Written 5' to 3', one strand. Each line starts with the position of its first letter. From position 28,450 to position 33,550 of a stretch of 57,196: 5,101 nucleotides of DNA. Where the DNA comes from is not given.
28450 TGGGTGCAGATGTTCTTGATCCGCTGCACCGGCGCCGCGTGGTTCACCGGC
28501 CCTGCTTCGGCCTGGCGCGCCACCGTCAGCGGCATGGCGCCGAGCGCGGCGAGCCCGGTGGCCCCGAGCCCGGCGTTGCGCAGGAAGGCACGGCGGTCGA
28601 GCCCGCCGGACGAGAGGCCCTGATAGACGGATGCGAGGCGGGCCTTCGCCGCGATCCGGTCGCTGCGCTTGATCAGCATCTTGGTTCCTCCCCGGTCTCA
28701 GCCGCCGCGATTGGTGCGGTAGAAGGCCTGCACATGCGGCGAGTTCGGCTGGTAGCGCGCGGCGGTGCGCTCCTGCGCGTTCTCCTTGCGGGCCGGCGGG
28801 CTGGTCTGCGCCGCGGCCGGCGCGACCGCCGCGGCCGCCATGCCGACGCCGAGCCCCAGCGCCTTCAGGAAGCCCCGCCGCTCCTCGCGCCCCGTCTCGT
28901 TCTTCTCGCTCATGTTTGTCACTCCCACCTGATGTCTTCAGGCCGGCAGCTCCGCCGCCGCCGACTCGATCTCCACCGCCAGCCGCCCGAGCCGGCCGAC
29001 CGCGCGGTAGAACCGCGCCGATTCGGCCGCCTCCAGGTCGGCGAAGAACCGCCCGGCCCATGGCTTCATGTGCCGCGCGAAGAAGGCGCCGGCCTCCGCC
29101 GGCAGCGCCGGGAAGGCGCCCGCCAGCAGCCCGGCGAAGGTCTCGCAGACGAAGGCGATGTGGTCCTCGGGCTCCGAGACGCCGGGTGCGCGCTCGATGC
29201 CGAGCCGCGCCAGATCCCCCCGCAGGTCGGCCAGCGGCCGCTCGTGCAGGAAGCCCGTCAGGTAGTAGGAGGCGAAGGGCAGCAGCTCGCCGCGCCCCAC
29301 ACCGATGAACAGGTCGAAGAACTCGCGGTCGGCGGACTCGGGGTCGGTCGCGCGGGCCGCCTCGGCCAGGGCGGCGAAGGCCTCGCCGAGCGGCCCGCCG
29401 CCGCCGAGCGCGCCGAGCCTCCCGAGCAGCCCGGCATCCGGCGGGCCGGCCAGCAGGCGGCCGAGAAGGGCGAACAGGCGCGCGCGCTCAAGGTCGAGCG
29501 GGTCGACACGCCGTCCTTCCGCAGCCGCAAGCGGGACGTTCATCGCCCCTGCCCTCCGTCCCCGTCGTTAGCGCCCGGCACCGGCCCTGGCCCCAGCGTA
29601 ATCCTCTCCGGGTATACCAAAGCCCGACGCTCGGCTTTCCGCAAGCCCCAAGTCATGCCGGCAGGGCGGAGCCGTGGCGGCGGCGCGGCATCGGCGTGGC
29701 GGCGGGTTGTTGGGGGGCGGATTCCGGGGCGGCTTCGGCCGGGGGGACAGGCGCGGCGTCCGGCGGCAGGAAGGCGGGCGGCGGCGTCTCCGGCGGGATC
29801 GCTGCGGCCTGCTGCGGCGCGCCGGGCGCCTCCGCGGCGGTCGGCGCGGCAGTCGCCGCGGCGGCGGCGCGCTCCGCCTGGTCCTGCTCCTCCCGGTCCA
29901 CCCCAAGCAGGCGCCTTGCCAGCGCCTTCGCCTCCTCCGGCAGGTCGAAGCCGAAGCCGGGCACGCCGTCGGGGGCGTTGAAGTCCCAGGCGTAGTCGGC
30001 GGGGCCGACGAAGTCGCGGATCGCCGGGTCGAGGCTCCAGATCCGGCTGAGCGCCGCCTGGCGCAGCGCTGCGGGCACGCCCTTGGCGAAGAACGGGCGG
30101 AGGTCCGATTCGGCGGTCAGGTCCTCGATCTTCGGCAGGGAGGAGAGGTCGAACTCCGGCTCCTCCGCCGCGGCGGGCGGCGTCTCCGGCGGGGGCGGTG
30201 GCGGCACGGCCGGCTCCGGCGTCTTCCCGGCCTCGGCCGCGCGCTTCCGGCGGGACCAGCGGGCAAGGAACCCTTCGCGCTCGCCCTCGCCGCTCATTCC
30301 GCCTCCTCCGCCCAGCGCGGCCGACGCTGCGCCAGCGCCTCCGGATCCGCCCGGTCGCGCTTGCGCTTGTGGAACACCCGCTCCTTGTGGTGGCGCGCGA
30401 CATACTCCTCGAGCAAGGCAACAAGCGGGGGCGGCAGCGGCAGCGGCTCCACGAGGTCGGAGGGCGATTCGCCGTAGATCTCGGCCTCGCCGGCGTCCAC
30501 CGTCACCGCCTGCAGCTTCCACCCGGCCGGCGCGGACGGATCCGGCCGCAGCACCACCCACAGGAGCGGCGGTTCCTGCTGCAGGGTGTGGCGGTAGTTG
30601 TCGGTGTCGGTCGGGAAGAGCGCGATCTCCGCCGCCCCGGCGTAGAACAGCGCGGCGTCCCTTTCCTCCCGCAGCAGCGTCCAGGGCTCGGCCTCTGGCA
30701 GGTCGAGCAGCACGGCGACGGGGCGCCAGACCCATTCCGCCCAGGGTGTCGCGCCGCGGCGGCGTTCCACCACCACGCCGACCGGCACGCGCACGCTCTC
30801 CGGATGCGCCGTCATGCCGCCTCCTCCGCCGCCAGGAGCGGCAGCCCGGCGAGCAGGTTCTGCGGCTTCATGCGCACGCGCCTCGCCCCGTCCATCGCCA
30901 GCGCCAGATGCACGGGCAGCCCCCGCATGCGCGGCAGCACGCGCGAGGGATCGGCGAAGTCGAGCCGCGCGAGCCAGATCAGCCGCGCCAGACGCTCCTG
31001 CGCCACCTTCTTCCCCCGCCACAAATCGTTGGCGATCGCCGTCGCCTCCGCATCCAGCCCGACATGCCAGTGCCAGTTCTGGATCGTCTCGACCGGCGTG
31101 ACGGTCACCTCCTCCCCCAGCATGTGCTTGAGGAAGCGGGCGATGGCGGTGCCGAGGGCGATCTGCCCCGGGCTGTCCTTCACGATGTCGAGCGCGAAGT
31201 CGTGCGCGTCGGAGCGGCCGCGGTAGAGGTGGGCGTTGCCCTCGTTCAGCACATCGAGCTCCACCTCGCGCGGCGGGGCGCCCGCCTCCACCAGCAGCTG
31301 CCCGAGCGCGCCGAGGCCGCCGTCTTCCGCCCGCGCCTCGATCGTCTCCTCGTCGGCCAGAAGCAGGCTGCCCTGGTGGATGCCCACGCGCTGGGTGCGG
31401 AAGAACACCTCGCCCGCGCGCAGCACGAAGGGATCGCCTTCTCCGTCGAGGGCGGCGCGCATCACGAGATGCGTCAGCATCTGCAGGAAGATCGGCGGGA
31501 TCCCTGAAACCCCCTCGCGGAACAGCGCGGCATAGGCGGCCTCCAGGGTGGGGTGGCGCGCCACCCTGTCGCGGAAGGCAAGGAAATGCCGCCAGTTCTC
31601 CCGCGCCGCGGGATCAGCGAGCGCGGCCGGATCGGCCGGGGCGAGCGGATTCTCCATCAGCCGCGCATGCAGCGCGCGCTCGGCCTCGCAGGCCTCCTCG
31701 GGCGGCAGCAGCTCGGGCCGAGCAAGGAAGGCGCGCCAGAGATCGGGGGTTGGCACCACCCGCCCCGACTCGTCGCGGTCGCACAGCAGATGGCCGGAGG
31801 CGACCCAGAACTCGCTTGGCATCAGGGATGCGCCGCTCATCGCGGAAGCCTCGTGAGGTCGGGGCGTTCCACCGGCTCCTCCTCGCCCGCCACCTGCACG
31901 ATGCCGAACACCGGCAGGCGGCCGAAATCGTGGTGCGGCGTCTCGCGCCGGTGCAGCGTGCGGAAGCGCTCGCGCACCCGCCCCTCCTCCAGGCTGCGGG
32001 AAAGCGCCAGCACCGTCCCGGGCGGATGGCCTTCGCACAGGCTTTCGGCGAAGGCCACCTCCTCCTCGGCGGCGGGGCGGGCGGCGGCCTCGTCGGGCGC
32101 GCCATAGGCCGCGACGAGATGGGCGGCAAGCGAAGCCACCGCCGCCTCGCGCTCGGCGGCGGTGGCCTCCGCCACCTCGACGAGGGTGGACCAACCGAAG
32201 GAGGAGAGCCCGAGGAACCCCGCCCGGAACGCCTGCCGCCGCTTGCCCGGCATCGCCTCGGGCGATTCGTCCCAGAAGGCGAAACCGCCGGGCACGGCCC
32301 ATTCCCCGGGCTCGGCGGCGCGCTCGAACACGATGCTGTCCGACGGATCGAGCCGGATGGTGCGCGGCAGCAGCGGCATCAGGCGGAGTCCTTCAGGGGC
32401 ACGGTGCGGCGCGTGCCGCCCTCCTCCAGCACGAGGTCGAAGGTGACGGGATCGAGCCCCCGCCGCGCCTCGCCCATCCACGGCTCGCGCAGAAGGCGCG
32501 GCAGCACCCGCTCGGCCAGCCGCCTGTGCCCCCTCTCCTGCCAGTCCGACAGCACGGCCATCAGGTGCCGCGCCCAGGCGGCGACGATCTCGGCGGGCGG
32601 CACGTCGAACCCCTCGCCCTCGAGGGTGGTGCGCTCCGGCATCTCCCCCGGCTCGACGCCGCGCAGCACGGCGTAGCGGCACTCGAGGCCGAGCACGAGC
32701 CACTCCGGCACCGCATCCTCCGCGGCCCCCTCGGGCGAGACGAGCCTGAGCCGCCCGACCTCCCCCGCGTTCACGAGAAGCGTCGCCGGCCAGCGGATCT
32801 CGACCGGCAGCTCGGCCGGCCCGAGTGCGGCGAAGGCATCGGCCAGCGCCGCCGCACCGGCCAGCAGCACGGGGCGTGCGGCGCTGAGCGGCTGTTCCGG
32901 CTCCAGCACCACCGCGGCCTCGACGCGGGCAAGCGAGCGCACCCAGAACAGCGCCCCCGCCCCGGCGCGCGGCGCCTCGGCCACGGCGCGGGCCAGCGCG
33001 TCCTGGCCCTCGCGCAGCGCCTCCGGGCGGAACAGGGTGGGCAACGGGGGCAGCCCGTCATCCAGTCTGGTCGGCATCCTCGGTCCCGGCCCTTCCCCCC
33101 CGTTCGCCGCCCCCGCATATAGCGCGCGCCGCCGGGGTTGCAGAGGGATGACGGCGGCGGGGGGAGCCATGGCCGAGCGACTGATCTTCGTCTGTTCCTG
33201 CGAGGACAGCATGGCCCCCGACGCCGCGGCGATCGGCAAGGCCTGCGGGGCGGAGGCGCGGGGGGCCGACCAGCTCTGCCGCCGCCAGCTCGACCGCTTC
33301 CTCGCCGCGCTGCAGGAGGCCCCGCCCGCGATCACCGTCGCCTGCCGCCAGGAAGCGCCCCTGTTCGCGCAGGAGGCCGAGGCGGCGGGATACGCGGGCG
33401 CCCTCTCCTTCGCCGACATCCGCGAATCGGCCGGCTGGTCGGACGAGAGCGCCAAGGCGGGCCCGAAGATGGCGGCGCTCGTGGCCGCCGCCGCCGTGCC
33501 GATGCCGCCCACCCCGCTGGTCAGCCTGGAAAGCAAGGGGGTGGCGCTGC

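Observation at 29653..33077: Five translationally coupled genes of unknown function head the periplasmic formate dehydrogenase operon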

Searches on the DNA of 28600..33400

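Call 86: search_rna_families(source=window, start=28600, end=33400, threshold=evalue, max_evalue=1)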
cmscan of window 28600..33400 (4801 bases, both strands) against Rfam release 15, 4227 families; matches with E-value up to 1: 2.
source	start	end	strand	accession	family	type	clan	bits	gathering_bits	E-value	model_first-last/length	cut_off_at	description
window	29988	30048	-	RF02507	Atu_Ti3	Gene; sRNA;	-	20.9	50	0.51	1-89/89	no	Rhizobiales sRNA Atu_Ti3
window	32126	32178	-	RF01803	GABA3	Cis-reg;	-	20.4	57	0.57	1-54/54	no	Editing element of GABA-3 exon 9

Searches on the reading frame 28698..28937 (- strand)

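Call 5: search_protein_families(library=pfam, proteins=[window:28698-28937:-], max_evalue=0.01)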
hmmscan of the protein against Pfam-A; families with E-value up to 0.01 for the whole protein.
window:28698-28937:- (79 aa): 0 families

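Call 6: search_protein_families(library=ncbifam, proteins=[window:28698-28937:-], max_evalue=0.01)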
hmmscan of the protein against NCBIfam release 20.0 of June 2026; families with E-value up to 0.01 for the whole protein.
window:28698-28937:- (79 aa): 2 families
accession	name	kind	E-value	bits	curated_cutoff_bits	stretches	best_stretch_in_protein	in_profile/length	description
TIGR02811.1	formate_TAT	hypoth_equivalog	4.1e-09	36.6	48.45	1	9-76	1-66/66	formate dehydrogenase region TAT target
TIGR01409.1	TAT_signal_seq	domain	0.00014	22.1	16.7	1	20-41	3-22/29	twin-arginine translocation signal domain-containing protein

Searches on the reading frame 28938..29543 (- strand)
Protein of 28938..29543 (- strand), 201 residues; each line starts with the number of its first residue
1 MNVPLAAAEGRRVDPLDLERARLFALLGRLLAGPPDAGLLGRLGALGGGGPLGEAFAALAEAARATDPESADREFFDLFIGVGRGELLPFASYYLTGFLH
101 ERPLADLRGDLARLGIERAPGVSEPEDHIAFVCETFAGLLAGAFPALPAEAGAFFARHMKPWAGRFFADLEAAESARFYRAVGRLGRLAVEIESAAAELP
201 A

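Call 5: search_protein_families(library=pfam, proteins=[window:28938-29543:-], max_evalue=0.01)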
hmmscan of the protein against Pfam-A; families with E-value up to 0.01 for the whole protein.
window:28938-29543:- (201 aa): 1 family
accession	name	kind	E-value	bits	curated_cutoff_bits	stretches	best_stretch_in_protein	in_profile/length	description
PF02613.20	Nitrate_red_del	-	3.9e-29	101.9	22.2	1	52-168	8-136/136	Nitrate reductase delta subunit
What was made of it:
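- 28938..29543 (-): TorD/DmsD-type redox enzyme maturation protein (Tat proofreading chaperone). PF02613 E 4e-29 (call 5).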

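Call 6: search_protein_families(library=ncbifam, proteins=[window:28938-29543:-], max_evalue=0.01)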
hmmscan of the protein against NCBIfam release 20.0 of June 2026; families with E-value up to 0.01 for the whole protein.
window:28938-29543:- (201 aa): 2 families
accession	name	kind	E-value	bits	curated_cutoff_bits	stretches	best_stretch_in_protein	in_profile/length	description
NF003442.0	PRK04976.1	equivalog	5.1e-10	39.6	132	1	74-193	80-204/211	molecular chaperone TorD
NF008632.0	PRK11621.1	equivalog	8.7e-09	35.3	162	1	58-190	55-185/203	Tat proofreading chaperone DmsD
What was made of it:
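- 28938..29543 (-): Weak TorD and DmsD NCBIfam hits (call 6).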

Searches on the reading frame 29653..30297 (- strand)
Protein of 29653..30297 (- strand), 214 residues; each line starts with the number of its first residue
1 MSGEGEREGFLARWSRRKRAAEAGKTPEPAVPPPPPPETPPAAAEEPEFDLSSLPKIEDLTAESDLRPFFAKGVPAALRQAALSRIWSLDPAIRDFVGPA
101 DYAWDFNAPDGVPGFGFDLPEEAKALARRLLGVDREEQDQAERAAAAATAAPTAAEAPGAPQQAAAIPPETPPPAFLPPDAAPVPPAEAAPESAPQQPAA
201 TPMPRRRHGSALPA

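Call 5: search_protein_families(library=pfam, proteins=[window:29653-30297:-], max_evalue=0.01)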
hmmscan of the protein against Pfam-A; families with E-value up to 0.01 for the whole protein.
window:29653-30297:- (214 aa): 1 family
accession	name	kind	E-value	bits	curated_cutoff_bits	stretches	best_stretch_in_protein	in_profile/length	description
PF11748.13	DUF3306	-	2.7e-19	70.5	25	1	9-110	1-118/120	Protein of unknown function (DUF3306)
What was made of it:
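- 29653..30297 (-): Gene 5: DUF3306 protein, 214 aa. It has a basic N-terminal motif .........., a conserved middle block and a C-terminal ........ motif, joined by Pro/Ala-rich linkers. PF11748 E 3e-19 (call 5).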

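Call 6: search_protein_families(library=ncbifam, proteins=[window:29653-30297:-], max_evalue=0.01)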
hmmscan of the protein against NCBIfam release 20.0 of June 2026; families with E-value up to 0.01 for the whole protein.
window:29653-30297:- (214 aa): 0 families
